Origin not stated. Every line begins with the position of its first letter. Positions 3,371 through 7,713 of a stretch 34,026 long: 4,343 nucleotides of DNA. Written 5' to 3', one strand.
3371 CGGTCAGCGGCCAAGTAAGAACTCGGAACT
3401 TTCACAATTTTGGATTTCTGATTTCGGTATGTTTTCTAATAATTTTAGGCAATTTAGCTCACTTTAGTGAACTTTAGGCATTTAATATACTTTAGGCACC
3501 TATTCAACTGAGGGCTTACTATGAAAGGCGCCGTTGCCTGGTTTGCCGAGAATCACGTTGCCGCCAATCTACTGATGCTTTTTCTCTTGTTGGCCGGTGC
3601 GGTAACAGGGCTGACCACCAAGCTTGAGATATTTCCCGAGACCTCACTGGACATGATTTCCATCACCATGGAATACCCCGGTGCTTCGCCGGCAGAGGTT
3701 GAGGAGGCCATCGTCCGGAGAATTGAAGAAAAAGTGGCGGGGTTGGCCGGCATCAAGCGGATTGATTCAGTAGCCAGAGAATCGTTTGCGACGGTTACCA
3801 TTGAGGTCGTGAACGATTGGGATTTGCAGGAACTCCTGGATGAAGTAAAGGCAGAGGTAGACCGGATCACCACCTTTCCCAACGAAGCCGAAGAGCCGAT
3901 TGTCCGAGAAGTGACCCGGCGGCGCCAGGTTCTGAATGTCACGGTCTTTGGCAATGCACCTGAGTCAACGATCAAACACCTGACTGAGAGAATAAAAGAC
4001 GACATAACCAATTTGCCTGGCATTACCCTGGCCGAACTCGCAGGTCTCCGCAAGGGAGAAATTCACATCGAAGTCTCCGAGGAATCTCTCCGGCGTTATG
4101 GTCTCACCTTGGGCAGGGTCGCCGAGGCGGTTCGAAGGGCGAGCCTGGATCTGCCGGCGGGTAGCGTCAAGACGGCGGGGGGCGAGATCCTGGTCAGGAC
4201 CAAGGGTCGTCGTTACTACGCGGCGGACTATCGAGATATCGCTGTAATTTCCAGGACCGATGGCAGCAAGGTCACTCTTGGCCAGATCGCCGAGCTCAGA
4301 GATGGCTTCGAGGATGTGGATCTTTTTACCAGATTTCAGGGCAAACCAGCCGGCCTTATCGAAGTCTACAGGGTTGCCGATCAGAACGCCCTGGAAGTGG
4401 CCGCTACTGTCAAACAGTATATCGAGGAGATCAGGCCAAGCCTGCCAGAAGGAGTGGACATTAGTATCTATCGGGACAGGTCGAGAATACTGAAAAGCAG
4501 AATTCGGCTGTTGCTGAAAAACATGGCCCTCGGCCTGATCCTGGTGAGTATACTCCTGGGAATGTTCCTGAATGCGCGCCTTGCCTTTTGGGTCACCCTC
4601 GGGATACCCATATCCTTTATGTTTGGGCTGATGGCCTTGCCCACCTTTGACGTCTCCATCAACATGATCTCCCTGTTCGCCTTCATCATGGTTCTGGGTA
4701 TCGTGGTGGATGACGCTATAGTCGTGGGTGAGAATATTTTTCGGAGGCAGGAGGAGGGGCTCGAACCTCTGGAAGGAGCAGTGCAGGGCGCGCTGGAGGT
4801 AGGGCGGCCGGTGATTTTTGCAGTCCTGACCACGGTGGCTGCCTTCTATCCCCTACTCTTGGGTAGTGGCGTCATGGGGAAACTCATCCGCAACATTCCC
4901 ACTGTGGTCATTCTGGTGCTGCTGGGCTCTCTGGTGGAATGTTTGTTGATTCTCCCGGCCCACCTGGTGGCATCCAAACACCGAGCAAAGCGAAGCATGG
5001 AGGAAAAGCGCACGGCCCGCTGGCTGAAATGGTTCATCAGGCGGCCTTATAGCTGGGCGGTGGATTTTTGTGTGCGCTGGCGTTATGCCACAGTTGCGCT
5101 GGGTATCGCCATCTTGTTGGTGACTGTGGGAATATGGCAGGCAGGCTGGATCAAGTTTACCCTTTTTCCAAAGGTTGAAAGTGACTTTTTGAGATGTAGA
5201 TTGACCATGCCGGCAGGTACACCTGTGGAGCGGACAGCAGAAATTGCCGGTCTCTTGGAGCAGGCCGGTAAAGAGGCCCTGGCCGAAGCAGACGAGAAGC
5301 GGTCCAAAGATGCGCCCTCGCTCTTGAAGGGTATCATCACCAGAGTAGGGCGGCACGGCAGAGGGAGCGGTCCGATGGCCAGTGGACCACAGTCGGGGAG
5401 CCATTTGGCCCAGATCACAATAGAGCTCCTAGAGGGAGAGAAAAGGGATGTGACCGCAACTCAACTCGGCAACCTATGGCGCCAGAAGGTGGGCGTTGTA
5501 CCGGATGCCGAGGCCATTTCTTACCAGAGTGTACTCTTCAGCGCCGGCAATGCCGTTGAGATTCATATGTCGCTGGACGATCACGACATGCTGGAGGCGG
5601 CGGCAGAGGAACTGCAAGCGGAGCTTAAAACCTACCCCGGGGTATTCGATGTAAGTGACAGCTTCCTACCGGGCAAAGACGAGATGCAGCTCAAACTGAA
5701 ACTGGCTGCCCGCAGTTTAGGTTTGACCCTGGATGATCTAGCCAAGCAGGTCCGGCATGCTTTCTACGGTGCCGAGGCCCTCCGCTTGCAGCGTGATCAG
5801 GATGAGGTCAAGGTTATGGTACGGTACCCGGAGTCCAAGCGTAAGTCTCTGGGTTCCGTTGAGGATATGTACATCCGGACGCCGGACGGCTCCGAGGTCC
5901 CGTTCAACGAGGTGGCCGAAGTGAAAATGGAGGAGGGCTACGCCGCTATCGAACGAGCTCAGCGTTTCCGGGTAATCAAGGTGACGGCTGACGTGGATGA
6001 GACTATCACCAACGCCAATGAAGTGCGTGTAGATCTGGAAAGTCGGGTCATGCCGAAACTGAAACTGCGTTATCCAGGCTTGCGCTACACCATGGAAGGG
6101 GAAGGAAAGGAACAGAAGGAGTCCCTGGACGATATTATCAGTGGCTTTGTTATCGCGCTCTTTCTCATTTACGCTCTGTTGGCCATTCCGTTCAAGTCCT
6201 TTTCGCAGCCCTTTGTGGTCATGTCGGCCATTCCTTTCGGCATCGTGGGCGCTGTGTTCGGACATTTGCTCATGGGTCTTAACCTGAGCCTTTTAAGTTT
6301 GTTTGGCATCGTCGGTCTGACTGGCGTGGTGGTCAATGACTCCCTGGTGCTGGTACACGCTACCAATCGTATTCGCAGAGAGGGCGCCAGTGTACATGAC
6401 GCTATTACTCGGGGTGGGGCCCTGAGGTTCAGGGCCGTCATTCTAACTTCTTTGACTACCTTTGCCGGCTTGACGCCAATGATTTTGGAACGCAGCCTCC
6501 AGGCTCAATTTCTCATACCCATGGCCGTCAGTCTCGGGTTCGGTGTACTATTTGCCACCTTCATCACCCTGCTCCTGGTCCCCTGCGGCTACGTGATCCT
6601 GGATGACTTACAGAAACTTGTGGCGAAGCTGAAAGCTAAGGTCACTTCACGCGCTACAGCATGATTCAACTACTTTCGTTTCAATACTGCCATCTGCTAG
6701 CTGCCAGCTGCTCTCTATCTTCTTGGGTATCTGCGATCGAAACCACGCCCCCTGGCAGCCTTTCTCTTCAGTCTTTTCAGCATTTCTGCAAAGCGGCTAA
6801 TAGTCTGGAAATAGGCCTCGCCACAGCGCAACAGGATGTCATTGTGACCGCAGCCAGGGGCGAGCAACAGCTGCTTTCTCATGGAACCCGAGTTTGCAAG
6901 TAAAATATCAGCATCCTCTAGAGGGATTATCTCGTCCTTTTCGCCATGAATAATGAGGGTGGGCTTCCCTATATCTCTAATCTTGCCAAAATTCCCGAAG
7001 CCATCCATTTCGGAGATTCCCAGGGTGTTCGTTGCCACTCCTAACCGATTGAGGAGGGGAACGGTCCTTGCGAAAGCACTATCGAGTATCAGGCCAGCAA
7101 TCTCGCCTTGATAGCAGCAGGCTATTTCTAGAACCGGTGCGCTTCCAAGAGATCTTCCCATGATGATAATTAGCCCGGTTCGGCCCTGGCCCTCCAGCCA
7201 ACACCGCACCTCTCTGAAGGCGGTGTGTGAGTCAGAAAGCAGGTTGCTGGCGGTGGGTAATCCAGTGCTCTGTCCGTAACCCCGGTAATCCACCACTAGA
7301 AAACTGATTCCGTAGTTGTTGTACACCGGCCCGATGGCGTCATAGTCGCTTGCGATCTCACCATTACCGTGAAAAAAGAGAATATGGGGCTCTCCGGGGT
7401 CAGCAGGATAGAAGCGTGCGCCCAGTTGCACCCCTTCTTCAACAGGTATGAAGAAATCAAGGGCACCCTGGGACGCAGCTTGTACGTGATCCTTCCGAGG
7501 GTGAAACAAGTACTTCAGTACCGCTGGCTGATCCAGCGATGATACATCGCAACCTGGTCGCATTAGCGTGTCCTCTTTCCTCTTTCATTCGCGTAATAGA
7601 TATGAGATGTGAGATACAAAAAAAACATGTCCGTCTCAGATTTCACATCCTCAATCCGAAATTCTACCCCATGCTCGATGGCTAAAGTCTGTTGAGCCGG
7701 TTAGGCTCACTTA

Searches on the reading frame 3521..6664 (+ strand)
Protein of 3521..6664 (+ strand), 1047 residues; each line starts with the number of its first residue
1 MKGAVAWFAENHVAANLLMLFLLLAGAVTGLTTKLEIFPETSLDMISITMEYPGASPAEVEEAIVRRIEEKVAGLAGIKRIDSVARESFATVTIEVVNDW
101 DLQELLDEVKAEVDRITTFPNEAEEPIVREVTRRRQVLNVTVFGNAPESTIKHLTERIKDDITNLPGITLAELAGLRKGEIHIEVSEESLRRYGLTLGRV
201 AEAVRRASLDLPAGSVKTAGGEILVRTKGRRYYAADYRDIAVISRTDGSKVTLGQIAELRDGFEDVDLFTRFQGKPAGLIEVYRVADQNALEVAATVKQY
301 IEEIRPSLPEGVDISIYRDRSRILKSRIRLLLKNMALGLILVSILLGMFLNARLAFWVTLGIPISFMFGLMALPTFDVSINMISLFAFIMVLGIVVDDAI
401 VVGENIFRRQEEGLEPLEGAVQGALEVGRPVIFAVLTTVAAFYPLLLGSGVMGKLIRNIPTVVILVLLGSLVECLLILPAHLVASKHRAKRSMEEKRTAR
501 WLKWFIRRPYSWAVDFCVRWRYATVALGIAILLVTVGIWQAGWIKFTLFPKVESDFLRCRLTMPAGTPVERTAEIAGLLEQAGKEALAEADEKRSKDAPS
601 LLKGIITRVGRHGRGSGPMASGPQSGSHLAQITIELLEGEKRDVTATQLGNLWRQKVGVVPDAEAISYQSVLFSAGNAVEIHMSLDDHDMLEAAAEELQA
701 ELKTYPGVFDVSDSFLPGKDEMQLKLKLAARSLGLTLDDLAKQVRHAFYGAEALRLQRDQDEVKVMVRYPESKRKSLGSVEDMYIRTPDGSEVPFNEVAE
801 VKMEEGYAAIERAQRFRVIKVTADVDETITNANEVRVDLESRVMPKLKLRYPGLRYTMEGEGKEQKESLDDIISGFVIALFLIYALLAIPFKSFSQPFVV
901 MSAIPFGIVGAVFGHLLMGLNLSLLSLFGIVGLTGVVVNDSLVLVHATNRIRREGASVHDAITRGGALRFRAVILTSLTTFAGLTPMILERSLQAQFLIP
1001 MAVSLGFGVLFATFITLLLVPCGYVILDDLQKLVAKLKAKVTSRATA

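Call 96: search_protein_families(library=pfam, max_evalue=0.00001, proteins=[window:3521-6664:+])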
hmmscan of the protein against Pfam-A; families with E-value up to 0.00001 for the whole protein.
window:3521-6664:+ (1047 aa): 1 family
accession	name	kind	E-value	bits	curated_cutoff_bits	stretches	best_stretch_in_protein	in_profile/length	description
PF00873.25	ACR_tran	-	3.2e-172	575.1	28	1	7-1027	4-1020/1021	AcrB/AcrD/AcrF family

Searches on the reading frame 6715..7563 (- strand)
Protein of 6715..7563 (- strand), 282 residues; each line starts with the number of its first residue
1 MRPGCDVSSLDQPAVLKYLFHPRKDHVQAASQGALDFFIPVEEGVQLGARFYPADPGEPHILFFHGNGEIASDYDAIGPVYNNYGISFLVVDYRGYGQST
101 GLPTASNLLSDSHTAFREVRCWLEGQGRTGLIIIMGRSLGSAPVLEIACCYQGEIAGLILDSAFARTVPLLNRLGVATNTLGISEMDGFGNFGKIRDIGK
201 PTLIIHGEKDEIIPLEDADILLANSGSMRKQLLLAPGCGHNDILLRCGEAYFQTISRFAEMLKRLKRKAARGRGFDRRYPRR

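Call 96: search_protein_families(library=pfam, max_evalue=0.00001, proteins=[window:6715-7563:-])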
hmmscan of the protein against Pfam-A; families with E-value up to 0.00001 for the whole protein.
window:6715-7563:- (282 aa): 3 families
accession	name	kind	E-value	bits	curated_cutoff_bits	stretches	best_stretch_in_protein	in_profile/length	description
PF12146.15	Hydrolase_4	-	2.6e-18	66.6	27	1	60-167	6-113/239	Serine aminopeptidase, S33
PF00561.26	Abhydrolase_1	-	1.1e-13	51.9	25.8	1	59-163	1-102/245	alpha/beta hydrolase fold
PF12697.13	Abhydrolase_6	-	2.3e-08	35.4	26.3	0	61-170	1-101/217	Alpha/beta hydrolase family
